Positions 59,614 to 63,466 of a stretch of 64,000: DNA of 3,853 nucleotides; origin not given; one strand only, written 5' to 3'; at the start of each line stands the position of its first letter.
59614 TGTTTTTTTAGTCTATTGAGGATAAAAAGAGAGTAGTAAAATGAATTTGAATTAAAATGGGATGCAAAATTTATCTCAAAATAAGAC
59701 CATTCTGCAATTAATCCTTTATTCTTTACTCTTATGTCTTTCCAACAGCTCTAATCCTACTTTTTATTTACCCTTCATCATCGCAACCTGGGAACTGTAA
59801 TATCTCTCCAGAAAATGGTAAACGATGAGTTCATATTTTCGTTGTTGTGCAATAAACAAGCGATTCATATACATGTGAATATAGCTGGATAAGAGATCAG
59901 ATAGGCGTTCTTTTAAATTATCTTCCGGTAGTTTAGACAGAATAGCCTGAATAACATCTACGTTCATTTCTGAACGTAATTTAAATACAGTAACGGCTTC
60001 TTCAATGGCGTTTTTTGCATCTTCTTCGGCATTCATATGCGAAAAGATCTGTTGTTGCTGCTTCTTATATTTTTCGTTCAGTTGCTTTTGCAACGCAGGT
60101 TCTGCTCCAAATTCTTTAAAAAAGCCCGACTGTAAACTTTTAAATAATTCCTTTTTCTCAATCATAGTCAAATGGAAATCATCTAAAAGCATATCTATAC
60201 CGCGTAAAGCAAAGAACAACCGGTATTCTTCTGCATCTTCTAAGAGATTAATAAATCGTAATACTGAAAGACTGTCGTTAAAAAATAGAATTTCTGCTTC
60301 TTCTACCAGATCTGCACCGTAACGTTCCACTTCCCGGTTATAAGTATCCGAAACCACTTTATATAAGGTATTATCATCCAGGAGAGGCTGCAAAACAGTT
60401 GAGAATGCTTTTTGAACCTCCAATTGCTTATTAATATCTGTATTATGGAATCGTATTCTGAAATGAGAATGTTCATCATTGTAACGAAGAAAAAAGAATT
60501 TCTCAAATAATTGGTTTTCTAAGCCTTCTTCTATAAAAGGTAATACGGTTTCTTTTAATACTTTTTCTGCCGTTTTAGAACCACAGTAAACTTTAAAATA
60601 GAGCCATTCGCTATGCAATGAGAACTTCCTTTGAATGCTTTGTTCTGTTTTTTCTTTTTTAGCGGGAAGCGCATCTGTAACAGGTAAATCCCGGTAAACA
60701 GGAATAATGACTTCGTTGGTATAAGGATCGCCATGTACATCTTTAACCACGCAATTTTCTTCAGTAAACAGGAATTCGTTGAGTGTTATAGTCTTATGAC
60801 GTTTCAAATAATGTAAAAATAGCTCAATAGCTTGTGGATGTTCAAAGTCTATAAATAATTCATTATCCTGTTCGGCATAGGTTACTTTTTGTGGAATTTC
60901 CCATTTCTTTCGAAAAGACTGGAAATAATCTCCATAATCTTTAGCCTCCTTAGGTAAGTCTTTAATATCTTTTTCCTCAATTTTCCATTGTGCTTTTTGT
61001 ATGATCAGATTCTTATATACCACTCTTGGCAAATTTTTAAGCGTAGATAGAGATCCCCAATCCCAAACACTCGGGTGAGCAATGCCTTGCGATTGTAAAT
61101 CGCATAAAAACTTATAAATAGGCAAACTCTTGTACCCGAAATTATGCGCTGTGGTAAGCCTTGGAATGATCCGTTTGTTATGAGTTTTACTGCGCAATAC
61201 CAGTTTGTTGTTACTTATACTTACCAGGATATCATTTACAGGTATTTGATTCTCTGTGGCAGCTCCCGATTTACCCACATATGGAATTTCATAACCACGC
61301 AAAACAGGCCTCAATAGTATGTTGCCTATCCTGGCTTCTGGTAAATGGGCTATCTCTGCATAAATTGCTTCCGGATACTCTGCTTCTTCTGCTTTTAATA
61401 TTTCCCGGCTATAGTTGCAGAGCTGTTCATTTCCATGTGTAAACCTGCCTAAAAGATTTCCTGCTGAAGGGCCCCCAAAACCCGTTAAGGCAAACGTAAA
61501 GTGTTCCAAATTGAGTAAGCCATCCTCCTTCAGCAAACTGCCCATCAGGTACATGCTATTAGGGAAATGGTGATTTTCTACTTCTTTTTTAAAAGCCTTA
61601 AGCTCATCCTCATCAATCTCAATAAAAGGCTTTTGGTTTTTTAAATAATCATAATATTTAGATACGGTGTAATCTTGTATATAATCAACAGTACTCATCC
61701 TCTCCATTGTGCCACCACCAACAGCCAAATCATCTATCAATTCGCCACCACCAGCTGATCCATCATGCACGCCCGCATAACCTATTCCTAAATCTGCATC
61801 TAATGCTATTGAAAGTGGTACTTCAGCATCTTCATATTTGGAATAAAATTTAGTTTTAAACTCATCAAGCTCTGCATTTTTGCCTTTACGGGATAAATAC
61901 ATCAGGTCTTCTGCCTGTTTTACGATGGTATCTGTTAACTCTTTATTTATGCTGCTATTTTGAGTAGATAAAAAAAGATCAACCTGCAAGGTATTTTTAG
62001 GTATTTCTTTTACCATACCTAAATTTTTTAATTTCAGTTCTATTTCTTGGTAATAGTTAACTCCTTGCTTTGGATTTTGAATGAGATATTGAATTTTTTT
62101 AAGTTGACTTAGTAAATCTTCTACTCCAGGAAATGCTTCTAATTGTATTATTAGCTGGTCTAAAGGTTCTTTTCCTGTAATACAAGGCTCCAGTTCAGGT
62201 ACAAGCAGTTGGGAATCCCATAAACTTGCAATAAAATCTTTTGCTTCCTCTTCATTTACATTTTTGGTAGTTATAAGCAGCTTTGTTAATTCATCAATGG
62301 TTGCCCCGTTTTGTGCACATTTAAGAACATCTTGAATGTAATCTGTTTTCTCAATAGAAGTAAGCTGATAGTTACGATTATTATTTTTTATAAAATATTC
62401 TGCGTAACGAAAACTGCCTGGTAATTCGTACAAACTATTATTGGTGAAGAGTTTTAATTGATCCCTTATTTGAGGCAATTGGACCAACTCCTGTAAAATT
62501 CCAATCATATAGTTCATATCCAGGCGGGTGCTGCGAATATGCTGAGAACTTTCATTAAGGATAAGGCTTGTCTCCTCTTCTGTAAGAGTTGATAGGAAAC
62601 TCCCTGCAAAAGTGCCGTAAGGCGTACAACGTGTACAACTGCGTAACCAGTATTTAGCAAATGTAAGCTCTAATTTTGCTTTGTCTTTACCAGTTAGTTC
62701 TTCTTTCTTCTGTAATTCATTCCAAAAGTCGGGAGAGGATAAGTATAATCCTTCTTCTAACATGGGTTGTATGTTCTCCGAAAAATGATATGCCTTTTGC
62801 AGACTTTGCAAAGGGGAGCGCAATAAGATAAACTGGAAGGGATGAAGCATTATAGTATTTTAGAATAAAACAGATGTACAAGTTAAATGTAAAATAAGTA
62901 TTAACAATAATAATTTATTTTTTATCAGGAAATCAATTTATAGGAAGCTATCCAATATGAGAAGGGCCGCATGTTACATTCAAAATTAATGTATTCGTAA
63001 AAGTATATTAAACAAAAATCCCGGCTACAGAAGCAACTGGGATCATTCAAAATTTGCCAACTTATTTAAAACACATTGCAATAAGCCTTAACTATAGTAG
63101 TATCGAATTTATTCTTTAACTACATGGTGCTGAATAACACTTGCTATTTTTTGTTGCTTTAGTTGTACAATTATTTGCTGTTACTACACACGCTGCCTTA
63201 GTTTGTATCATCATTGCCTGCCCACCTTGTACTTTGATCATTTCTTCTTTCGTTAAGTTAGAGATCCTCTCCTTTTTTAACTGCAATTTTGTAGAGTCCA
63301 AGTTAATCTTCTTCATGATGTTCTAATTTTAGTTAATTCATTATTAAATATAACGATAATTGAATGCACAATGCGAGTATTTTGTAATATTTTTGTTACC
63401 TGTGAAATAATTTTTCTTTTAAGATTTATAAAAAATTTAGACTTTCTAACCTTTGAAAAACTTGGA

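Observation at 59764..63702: Class I lanthipeptide-type RiPP locus: full-length LanB plus two precursors with one leader and two unrelated cores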

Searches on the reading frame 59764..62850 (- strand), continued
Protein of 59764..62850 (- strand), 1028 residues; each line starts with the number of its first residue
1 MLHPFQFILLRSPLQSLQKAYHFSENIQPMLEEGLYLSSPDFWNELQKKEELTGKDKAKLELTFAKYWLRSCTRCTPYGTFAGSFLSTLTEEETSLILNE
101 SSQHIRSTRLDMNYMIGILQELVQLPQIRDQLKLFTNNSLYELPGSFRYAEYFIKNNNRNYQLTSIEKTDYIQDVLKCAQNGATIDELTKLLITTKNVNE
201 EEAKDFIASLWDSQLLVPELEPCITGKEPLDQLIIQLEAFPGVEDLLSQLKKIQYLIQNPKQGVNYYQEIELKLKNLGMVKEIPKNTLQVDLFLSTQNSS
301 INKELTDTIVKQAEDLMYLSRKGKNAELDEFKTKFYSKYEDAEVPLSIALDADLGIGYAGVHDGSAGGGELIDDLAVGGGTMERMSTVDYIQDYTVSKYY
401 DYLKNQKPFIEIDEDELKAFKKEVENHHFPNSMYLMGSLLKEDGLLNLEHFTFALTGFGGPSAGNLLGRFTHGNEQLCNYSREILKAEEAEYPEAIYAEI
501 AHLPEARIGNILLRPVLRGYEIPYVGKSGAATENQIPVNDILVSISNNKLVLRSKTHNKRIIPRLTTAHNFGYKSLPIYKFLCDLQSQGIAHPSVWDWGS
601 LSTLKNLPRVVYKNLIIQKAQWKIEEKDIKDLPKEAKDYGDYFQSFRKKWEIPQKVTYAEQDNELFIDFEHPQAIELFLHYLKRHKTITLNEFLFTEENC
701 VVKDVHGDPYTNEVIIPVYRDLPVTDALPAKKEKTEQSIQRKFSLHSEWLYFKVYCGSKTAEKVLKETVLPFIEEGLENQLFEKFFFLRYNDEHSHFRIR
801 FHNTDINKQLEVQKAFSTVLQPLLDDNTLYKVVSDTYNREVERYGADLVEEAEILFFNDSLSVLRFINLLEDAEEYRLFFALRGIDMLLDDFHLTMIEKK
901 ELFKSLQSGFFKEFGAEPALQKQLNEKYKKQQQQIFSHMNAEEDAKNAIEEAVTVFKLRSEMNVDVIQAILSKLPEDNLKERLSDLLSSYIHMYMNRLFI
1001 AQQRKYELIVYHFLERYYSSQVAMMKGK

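Call 54: search_solved_structures(query=P0122, max_evalue=0.01, show_alignments=2)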
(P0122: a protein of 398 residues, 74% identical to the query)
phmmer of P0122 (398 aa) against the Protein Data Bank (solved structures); distinct sequences matched with E-value up to 0.01: 4.
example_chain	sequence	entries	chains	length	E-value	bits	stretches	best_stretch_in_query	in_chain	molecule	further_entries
8byk_A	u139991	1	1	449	1.6e-17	66.8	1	121-394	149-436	Lanthionine synthetase C-like protein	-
6wq1_A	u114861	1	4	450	0.00021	23.6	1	127-344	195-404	LanC-like protein 2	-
8d0v_A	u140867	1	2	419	0.005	19.1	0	185-335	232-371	Glutathione S-transferase LANCL1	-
3e6u_A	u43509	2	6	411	0.0095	18.2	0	129-335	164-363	LanC-like protein 1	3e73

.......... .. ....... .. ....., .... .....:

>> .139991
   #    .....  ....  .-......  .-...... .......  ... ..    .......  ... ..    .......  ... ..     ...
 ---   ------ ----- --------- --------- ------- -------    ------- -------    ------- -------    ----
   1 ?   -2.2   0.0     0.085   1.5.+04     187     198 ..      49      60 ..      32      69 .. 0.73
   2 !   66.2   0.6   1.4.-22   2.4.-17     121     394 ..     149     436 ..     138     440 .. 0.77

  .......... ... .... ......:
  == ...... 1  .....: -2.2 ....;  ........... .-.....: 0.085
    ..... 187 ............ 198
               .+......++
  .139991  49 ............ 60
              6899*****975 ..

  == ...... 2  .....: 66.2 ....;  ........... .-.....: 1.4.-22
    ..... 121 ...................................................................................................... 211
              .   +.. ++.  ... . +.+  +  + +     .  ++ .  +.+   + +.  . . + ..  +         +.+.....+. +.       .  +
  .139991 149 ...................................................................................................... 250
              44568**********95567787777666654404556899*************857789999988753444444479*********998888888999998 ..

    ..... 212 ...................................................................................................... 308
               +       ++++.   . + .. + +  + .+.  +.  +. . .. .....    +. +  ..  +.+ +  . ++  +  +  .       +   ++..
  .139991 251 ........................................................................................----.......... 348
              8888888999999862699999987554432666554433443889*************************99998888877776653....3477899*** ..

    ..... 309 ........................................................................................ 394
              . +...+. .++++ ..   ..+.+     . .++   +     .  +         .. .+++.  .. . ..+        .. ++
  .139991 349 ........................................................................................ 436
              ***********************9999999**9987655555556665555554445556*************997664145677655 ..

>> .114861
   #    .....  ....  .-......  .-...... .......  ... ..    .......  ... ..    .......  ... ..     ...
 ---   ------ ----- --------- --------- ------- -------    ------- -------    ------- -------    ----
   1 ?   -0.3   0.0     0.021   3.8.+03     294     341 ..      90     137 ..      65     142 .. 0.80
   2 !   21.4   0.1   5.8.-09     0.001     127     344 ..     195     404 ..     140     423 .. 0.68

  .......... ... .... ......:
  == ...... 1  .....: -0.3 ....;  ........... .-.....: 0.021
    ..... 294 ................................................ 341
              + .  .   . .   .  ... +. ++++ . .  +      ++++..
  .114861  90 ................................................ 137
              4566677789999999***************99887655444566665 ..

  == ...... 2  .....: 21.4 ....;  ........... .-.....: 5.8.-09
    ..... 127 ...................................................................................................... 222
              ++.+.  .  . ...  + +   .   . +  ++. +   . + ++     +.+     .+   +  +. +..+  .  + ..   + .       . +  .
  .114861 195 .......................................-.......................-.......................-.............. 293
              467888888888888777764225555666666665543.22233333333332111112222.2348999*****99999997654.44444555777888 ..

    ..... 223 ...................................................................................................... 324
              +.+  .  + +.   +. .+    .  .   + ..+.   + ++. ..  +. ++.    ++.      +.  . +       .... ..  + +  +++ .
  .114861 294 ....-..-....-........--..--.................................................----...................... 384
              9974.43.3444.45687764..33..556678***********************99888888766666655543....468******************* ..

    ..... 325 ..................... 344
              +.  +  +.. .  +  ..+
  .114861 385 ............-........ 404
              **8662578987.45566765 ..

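Call 58: list_cluster_members(proteins=[P0122, P0243, P0098])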
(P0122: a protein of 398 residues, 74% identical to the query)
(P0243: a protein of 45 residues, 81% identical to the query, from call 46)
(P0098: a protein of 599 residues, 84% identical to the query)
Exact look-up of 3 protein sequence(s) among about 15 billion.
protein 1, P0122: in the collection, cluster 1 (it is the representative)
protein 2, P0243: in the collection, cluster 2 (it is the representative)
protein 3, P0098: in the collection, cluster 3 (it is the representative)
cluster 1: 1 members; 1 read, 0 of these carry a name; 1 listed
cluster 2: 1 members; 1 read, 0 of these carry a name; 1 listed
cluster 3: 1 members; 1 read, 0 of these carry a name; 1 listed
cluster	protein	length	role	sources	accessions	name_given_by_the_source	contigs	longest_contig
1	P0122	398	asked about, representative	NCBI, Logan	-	-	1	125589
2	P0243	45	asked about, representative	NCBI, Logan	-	-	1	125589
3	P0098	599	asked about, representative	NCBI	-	-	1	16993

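Call 59: search_protein_families(library=pfam, proteins=[L032:7609-8397:-, L032:6857-7588:-, L028:12186-14792:-, L028:15041-16141:+, L028:1125-1874:+, L028:16390-16872:+, P0122], max_evalue=0.01)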
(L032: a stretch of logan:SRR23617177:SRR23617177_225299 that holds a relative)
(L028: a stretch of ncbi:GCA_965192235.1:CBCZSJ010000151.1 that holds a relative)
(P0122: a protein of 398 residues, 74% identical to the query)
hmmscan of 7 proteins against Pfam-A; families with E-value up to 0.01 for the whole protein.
L032:7609-8397:- (262 aa): 0 families

L032:6857-7588:- (243 aa): 4 families
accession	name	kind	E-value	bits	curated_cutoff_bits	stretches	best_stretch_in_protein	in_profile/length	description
PF01715.23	IPPT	-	4.5e-16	59.7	23.6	2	41-111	1-73/243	IPP transferase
PF01745.22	IPT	-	1.7e-11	44.4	20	1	6-200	2-203/233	Isopentenyl transferase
PF13401.12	AAA_22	-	0.00086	20.1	27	0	6-87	6-59/130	AAA domain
PF13191.12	AAA_16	-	0.0018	19.2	32.6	1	5-43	24-66/167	AAA ATPase domain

L028:12186-14792:- (868 aa): 0 families

L028:15041-16141:+ (366 aa): 0 families

L028:1125-1874:+ (249 aa): 0 families

L028:16390-16872:+ (160 aa): 0 families

P0122 (398 aa): 1 family
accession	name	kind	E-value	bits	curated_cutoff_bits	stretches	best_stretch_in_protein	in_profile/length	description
PF05147.19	LANC_like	-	2.4e-37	128.8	23.2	1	38-394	16-349/350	Lanthionine synthetase C-like protein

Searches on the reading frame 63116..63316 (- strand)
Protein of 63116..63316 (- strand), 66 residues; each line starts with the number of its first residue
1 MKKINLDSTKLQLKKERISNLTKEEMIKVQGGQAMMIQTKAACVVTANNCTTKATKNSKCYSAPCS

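Call 3: search_protein_families(library=pfam, proteins=[window:63116-63316:-], max_evalue=0.01)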
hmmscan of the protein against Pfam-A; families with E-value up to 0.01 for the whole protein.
window:63116-63316:- (66 aa): 0 families

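Call 4: search_protein_families(library=ncbifam, proteins=[window:63116-63316:-], max_evalue=0.1)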
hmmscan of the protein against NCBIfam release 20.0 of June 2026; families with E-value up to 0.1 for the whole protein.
window:63116-63316:- (66 aa): 4 families
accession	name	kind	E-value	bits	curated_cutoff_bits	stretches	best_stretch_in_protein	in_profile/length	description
NF038153.1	lant_leader_L1a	domain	1.6e-07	31.4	22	1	1-32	1-32/32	class I lanthipeptide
NF038158.1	lant_leader_L1b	domain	6.2e-07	29.4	27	1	8-32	4-28/28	class I lanthipeptide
TIGR04149.1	GG_sam_targ_CFB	domain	0.0045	16.9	25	1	9-53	5-41/43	TIGR04149 family rSAM-modified RiPP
TIGR03893.1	lant_SP_1948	subfamily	0.026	14.9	32.95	1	19-51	11-43/61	lichenicidin A2 family type 2 lantibiotic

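Call 46: find_homologous_proteins(query=window:63119-63316:-, max_evalue=0.001)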
Query seq(66 aa) (66 aa): 3 proteins with E <= 0.001 among 3 candidates.
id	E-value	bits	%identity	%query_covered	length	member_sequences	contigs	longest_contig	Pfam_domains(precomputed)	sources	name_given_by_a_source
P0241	3.3e-34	132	100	100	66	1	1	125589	PF28317.1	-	-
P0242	1.1e-8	52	74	59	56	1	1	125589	-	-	-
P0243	1.3e-6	46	81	48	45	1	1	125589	PF28317.1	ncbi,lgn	-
